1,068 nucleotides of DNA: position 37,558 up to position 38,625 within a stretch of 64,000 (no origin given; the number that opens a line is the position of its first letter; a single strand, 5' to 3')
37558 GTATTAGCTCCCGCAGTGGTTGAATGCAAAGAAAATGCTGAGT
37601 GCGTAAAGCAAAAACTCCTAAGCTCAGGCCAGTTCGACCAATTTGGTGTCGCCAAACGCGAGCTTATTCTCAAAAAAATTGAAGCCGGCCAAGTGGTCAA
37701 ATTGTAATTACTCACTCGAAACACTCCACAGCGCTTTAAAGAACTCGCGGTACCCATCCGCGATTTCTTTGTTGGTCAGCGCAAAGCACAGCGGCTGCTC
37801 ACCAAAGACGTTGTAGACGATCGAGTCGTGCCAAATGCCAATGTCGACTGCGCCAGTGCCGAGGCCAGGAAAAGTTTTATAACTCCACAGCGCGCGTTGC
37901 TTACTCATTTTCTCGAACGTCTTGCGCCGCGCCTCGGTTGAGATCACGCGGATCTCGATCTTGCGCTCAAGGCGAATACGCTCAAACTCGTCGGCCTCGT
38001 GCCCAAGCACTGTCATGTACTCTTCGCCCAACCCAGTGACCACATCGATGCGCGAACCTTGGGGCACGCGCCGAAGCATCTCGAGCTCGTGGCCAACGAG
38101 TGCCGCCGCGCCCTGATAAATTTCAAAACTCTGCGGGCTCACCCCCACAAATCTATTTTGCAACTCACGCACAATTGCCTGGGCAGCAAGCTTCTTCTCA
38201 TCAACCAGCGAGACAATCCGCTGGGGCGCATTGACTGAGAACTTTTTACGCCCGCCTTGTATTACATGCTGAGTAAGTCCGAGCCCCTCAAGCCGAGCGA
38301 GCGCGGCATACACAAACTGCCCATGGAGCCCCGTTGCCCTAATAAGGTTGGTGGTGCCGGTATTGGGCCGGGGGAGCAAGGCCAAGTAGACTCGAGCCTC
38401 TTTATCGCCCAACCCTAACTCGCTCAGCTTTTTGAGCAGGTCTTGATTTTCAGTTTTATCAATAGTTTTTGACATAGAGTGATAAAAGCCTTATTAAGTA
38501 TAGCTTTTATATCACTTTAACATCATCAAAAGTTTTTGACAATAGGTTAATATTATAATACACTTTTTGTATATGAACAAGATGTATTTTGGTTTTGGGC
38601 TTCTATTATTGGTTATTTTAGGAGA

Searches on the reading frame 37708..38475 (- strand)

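Call 67: search_protein_families(library=pfam, proteins=[window:37708-38475:-], max_evalue=0.01)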
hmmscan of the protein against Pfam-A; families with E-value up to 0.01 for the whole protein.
window:37708-38475:- (255 aa): 1 family
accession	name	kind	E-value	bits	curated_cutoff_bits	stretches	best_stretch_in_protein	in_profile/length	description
PF01978.25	TrmB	-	1.7e-07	31.4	25.6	1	17-79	1-62/68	Sugar-specific transcriptional regulator TrmB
